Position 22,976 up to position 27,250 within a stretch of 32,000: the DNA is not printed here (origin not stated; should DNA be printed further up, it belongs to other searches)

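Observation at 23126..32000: bcsA-bcsB-bcsZ operon completed by a 1,314-aa SPOR-like/TPR/unknown-domain protein instead of canonical BcsC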

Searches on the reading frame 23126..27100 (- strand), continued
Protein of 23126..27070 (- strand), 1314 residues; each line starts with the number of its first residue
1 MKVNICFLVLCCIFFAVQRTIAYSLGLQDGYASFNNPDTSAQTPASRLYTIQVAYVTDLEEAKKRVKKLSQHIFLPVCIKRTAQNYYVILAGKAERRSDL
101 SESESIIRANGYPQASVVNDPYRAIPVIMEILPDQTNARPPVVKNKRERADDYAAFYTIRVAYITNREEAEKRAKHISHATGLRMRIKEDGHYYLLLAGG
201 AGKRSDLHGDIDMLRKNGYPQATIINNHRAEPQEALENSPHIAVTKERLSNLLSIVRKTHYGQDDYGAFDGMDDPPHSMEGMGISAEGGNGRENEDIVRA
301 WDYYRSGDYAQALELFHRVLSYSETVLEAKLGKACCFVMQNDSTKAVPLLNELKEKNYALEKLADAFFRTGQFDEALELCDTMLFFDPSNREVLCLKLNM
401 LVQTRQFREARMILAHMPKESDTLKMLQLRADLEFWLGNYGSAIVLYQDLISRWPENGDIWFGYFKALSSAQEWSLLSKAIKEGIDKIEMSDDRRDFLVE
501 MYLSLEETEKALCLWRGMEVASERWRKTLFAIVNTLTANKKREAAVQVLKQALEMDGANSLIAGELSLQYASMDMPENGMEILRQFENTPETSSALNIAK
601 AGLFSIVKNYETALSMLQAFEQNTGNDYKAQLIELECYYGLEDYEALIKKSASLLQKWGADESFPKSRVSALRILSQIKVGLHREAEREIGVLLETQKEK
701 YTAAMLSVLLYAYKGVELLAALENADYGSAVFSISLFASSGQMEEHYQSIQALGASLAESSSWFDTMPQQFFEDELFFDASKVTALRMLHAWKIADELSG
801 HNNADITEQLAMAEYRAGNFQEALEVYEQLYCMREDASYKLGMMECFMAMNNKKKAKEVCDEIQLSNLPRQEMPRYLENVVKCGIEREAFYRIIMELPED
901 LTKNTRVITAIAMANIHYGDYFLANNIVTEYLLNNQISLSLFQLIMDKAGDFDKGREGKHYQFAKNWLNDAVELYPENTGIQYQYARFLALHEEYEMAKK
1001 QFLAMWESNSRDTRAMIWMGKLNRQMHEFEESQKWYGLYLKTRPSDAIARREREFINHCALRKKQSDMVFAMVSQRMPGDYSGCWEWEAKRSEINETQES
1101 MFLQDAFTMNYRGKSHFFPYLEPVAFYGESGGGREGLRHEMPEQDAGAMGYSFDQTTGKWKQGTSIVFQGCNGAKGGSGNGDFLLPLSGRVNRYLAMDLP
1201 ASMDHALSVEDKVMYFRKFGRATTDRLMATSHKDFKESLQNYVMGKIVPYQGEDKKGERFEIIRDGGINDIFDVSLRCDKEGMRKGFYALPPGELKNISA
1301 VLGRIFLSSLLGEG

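Call 64: find_related_loci(query=A6, collection=genome_contigs, flank=10000)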
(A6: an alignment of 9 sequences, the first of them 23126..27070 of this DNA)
Query A6 (1314 aa) in genome_contigs; peptide patterns used: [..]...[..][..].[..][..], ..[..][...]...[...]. (x = any residue, [..] = any of these).
103 stretches matched a pattern; 18 encode a relative of the query (tblastn E <= 1e-3); 17 distinct loci.
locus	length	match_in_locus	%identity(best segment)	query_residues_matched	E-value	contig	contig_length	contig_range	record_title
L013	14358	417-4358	91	1-1314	0e+0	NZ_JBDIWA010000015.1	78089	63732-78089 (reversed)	MAG: Candidatus Kuenenia sp. isolate Bin_40 NODE_199_length_78089_cov_16.914664, whole genome shotgun sequence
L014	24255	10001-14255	56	1-1314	0e+0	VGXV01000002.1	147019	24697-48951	MAG: Planctomycetota bacterium isolate K_DeepCast_100m_m2_328 K_DeepCast_100m_m2_328_Ga0194127_10000068, whole genome sh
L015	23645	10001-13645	61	39-1314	0e+0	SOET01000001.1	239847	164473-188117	MAG: Candidatus Kuenenia hertensis isolate YC6 NODE_81_length_239847_cov_256.388966, whole genome shotgun sequence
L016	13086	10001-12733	33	48-1092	2e-173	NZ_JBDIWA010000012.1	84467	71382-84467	MAG: Candidatus Kuenenia sp. isolate Bin_40 NODE_180_length_84467_cov_16.300213, whole genome shotgun sequence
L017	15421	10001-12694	32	348-1287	2e-163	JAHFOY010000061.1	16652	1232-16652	MAG: Planctomycetota bacterium isolate nzgw514 NODE_3303_length_16653_cov_3.866622, whole genome shotgun sequence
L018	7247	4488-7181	32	361-1290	5e-155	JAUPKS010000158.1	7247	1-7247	MAG: Planctomycetota bacterium isolate erpe_2018_pw_0hr_WHONDRS-PP48-000085_B_bin.5 scaffold_631805, whole genome shotgu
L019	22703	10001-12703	32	355-1287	9e-155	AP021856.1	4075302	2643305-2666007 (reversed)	Candidatus Brocadia pituitae DNA, complete genome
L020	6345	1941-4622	32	361-1287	9e-152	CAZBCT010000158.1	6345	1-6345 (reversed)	MAG TPA_asm: uncultured Candidatus Brocadia sp. isolate SRP323723_co1_49 genome assembly, contig: NODE_10500_length_6345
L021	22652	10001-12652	32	374-1287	2e-148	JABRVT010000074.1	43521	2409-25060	MAG: Candidatus Brocadia sp. isolate MAG-01r c_000000000243, whole genome shotgun sequence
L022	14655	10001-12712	32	347-1290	3e-142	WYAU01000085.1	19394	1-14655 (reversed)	MAG: Candidatus Brocadia sp. isolate AMX1 k127_555867, whole genome shotgun sequence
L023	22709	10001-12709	32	354-1290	3e-151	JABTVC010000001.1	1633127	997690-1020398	MAG: Planctomycetia bacterium isolate H5_AMX3 seq001, whole genome shotgun sequence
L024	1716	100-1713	35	361-934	7e-113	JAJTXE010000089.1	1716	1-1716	MAG: Candidatus Brocadia sp. isolate DTUAMX2 89-Genome30, whole genome shotgun sequence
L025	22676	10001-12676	30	359-1283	1e-140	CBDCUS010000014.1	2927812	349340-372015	MAG: Candidatus Scalinduaceae bacterium isolate 06c2e644-e4ca-4b95-b966-bf5aaa188cb2 genome assembly, contig: contig_14,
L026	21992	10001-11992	31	589-1287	4e-102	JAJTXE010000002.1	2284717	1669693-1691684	MAG: Candidatus Brocadia sp. isolate DTUAMX2 2-Genome30, whole genome shotgun sequence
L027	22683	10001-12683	35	361-1287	2e-136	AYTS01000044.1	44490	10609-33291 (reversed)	MAG: Candidatus Brocadia carolinensis isolate 26THWARD NODE_23_length_44490_cov_19.7973_ID_45, whole genome shotgun sequ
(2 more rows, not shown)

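Call 85: find_homologous_proteins(query=P0005)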
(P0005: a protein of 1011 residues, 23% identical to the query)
Query P0005 (1011 aa): 8 proteins with E <= 0.001 among 8000 candidates.
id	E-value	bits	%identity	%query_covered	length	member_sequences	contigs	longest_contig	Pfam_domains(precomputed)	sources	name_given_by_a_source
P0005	0.0e+0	2321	100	100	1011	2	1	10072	PF13431.13,PF23914.2,PF25062.2,PF05420.18,PF13428.13,PF04733.21,PF14559.13,PF12895.14,PF13424.13,PF21033.5,PF13432.13,PF14561.13,PF07719.24,PF13174.13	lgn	-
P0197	0.0e+0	1526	67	100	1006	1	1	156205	PF14559.13,PF13431.13,PF23914.2,PF25062.2,PF12895.14,PF05420.18,PF13432.13,PF13428.13,PF07719.24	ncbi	-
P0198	0.0e+0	1461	64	100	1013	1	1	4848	PF14559.13,PF14863.13,PF13431.13,PF23914.2,PF12895.14,PF13424.13,PF05420.18,PF13432.13,PF13428.13,PF07719.24,PF13174.13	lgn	-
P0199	7.2e-246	837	41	99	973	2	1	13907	PF23914.2,PF13176.13,PF05420.18,PF13428.13,PF13374.13,PF14559.13,PF24575.2,PF00515.35,PF12895.14,PF13424.13,PF13432.13,PF14561.13,PF07719.24,PF13174.13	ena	-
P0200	7.4e-241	820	41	99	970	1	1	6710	PF23914.2,PF13176.13,PF05420.18,PF13428.13,PF13374.13,PF14559.13,PF24575.2,PF12895.14,PF13424.13,PF13432.13,PF14561.13,PF07719.24,PF13174.13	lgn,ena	-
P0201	3.4e-210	719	41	86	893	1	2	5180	PF14559.13,PF23914.2,PF12895.14,PF13176.13,PF05420.18,PF13432.13,PF07719.24,PF13174.13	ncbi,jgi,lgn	jgi:Tfp pilus assembly protein PilF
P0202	5.8e-10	56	26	28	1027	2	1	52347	PF14559.13,PF05420.18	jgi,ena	-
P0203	4.8e-8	50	24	33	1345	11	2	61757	PF13431.13,PF23914.2,PF25060.1,PF25062.2,PF13414.13,PF13176.13,PF05420.18,PF12569.15,PF13428.13,PF25064.2,PF14559.13,PF24575.2,PF13371.13,PF00515.35,PF12895.14,PF13424.13,PF13432.13,PF13181.13,PF07719.24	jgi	jgi:tetratricopeptide (TPR) repeat protein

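Call 86: list_cluster_members(proteins=[P0197, P0201, P0048, P0049])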
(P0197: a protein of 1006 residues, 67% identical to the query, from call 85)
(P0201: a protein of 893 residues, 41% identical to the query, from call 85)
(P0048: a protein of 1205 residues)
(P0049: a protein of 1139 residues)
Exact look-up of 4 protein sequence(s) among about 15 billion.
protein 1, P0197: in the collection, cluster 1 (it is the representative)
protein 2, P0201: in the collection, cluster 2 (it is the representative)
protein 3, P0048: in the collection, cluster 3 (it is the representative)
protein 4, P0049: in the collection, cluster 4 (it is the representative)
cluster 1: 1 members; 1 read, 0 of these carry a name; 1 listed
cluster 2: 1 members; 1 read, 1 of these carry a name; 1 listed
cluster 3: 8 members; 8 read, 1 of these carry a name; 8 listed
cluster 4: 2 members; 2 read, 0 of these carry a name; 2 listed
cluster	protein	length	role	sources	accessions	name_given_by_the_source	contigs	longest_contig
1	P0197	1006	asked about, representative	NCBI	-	-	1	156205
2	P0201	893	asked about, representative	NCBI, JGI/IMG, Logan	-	Tfp pilus assembly protein PilF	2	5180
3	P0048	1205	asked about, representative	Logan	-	-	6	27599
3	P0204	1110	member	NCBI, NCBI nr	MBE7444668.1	MAG: tetratricopeptide repeat protein [Planctomycetia bacterium] | tetratricopeptide repeat protein [Planctomycetia bacterium]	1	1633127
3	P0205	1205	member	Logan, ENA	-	-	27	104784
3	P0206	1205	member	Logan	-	-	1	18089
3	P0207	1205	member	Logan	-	-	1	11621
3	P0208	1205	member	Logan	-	-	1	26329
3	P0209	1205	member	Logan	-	-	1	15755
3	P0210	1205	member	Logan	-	-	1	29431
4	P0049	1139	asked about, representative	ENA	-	-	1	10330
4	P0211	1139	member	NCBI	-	-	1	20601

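Call 88: search_protein_families(library=pfam, proteins=[L019:1696-4413:-, L019:4417-5691:-, L019:6175-7920:-, L019:7962-8603:-, L019:13233-14348:+, L019:14403-15992:-, L019:16045-16935:-, L019:17008-18147:-, L019:9587-10200:+], max_evalue=0.001)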
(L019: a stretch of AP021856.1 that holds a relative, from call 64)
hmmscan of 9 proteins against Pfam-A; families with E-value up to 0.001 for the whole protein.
L019:1696-4413:- (905 aa): 6 families
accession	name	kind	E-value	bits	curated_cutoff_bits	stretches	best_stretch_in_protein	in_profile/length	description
PF22117.2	Fer4_Nqo3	-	4.6e-26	91.2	27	1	141-207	1-67/67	NADH-quinone oxidoreductase subunit 3, ferredoxin-like domain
PF00384.28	Molybdopterin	-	2.2e-19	70.1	24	2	481-635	168-334/353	Molybdopterin oxidoreductase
PF10588.14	NADH-G_4Fe-4S_3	-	5.8e-15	55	27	1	88-124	1-37/40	NADH-ubiquinone oxidoreductase-G iron-sulfur binding region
PF04879.21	Molybdop_Fe4S4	-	6e-12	45.8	22.7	1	224-275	4-55/55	Molybdopterin oxidoreductase Fe4S4 domain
PF13510.11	Fer2_4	-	6.4e-12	45.8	22.8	1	1-77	3-77/82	2Fe-2S iron-sulfur cluster binding domain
PF01568.27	Molydop_binding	-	8.3e-05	23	26.8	1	809-888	4-82/110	Molydopterin dinucleotide binding domain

L019:4417-5691:- (424 aa): 4 families
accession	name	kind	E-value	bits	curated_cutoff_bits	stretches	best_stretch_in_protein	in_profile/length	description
PF01512.22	Complex1_51K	-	1.2e-38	132.7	31.2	1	47-219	2-149/150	Nuo51 FMN-binding domain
PF10589.14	NADH_4Fe-4S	-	7.1e-27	93.5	23.5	1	331-415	2-85/85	NADH-ubiquinone oxidoreductase-F iron-sulfur binding region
PF10531.15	SLBB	-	2.6e-08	34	27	1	243-276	2-35/55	SLBB domain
PF22461.2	SLBB_2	-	4.9e-05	23.8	27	1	243-294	3-56/79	SLBB domain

L019:6175-7920:- (581 aa): 2 families
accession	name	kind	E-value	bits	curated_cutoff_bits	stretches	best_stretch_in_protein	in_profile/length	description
PF00346.24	Complex1_49kDa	-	1.5e-113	378.8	24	1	311-581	1-271/271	Respiratory-chain NADH dehydrogenase, 49 Kd subunit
PF00329.25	Complex1_30kDa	-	3.5e-44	150.8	22.5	1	31-160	1-123/124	Respiratory-chain NADH dehydrogenase, 30 Kd subunit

L019:7962-8603:- (213 aa): 1 family
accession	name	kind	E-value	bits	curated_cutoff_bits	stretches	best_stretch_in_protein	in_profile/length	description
PF01058.29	Oxidored_q6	-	6.4e-25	87.8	27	1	55-164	3-128/128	NADH ubiquinone oxidoreductase, 20 Kd subunit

L019:13233-14348:+ (371 aa): 1 family
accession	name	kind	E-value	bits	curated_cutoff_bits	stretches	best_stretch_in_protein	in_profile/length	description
PF01270.23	Glyco_hydro_8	-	8e-44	150.5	24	1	35-363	24-338/341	Glycosyl hydrolases family 8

L019:14403-15992:- (529 aa): 1 family
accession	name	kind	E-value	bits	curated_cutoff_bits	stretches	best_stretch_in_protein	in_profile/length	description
PF13231.12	PMT_2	-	5.9e-09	36.8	26.1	1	83-240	3-154/160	Dolichyl-phosphate-mannose-protein mannosyltransferase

L019:16045-16935:- (296 aa): 3 families
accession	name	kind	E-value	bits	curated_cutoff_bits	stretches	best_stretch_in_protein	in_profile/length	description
PF00535.33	Glycos_transf_2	-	9.9e-27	94.3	23.3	1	7-150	1-147/168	Glycosyl transferase family 2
PF10111.15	Glyco_tranf_2_2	-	3.1e-08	33.9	27.3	1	7-104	1-104/276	Glycosyltransferase like family 2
PF13641.12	Glyco_tranf_2_3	-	2.1e-06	28.3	27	1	6-106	3-111/230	Glycosyltransferase like family 2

L019:17008-18147:- (379 aa): 2 families
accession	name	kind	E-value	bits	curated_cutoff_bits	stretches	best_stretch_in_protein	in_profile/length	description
PF04055.27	Radical_SAM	-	2.7e-13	50.9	29.5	1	71-209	1-143/166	Radical SAM superfamily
PF13186.11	SPASM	-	4.5e-06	27.3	21.5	1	288-355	1-67/67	Iron-sulfur cluster-binding domain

L019:9587-10200:+ (204 aa): 8 families
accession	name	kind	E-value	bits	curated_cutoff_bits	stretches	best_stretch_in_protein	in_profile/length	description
PF14559.12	TPR_19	-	1.2e-12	48.4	25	1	154-203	3-52/68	Tetratricopeptide repeat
PF24575.1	TPR_Slam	-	3.8e-10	40.6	35.2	1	18-86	33-101/104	Surface lipoprotein assembly modifier, N-terminal TPR repeats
PF07719.23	TPR_2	-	1.5e-06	28.3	27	0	113-141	6-34/34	Tetratricopeptide repeat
PF13428.12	TPR_14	-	3.4e-06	27.7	23.5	0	36-74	5-43/44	Tetratricopeptide repeat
PF13424.12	TPR_12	-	1.4e-05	25.7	30.1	0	71-139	8-76/77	Tetratricopeptide repeat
PF00515.34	TPR_1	-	4.1e-05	23.7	27.8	0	120-141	13-34/34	Tetratricopeptide repeat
PF13429.12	TPR_15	-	0.00066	19.6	26.2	0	25-86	208-268/280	Tetratricopeptide repeat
PF13371.12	TPR_9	-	0.00088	19.7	35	0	118-182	5-69/73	Tetratricopeptide repeat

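Call 98: search_protein_families(library=ncbifam, proteins=[L011:13861-15417:-, P0034, P0005], max_evalue=0.01)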
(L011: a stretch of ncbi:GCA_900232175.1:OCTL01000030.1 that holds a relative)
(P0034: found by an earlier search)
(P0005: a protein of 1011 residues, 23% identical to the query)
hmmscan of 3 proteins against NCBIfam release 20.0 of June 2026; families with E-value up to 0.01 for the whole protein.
L011:13861-15417:- (518 aa): 1 family
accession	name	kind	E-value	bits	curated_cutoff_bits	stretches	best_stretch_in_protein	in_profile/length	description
NF053610.1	Sso10a_fam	subfamily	0.0024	17.9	60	1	469-498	36-63/64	Sso10a family chromatin protein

P0034 (1377 aa): 8 families
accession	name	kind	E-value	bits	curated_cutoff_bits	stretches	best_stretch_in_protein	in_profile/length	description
TIGR02917.1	PEP_TPR_lipo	equivalog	4e-27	94.5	312.2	3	252-604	138-491/899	XrtA/PEP-CTERM system TPR-repeat protein PrsT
NF040959.1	MamA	equivalog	4.9e-21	75.1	200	3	240-347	38-148/204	magnetosome protein MamA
TIGR02552.1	LcrH_SycD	equivalog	2.4e-07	30.6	104.8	1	234-299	47-112/136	SycD/LcrH family type III secretion system chaperone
TIGR03939.1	PGA_TPR_OMP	equivalog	2.9e-06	25.8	366.65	0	723-784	85-147/800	poly-beta-1,6 N-acetyl-D-glucosamine export porin PgaA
TIGR00756.2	PPR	repeat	8.7e-06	25.6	20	0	445-465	7-27/35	pentatricopeptide repeat protein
NF052415.1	T3SS_chap_SctY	equivalog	2.7e-05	24.6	70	0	482-558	16-95/106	type III secretion apparatus assembly chaperone SctY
NF008520.0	PRK11447.1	equivalog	0.0018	16.1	858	0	974-1049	118-193/1157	cellulose synthase complex outer membrane protein BcsC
NF047936.1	antiphage_GapS6b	subfamily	0.0027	15.5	850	1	306-412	412-519/1089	GapS6b family protein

P0005 (1011 aa): 16 families
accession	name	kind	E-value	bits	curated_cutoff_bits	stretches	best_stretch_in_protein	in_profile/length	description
NF008520.0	PRK11447.1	equivalog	4.4e-19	67.8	858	2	751-1000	879-1141/1157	cellulose synthase complex outer membrane protein BcsC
NF040959.1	MamA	equivalog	1.7e-16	60.3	200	3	438-584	59-201/204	magnetosome protein MamA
TIGR02917.1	PEP_TPR_lipo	equivalog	9.5e-15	53.5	312.2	2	424-596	167-335/899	XrtA/PEP-CTERM system TPR-repeat protein PrsT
TIGR02552.1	LcrH_SycD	equivalog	1.1e-12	47.9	104.8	1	440-504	8-72/136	SycD/LcrH family type III secretion system chaperone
TIGR03939.1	PGA_TPR_OMP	equivalog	8.1e-10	37.6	366.65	1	456-525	94-162/800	poly-beta-1,6 N-acetyl-D-glucosamine export porin PgaA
TIGR02521.1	type_IV_pilW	equivalog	1e-09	38.3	154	1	523-578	32-191/234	type IV pilus biogenesis/stability protein PilW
NF052415.1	T3SS_chap_SctY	equivalog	5.7e-09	36.4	70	0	534-585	18-69/106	type III secretion apparatus assembly chaperone SctY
NF047371.1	FlcA_CTERM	equivalog_domain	2.8e-08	32.7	300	1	519-597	472-548/646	periplasmic flagellar collar protein FlcA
NF033920.0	C39_PA2778_fam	equivalog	3.9e-07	29.8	150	0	201-275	170-244/255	PA2778 family cysteine peptidase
NF008757.0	PRK11788.1-5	equivalog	1.2e-06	27.9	363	0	471-610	128-270/388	lipopolysaccharide assembly protein LapB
NF008756.0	PRK11788.1-4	equivalog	1.9e-05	23.9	474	1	496-618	153-278/389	lipopolysaccharide assembly protein LapB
TIGR02795.1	tol_pal_ybgF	equivalog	2.8e-05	24.7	90.1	0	524-602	4-86/119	tol-pal system protein YbgF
NF052312.1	T9SS_PorW_SprE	equivalog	4e-05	22.5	250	1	461-557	265-363/716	type IX secretion system periplasmic lipoprotein PorW/SprE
NF007468.0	PRK10049.1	equivalog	5.2e-05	21.6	1043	1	459-523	110-174/817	poly-beta-1,6 N-acetyl-D-glucosamine export porin PgaA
NF052400.1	M48_BAM_BepA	equivalog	0.0004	19.3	570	1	457-575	314-428/483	beta-barrel assembly-enhancing protease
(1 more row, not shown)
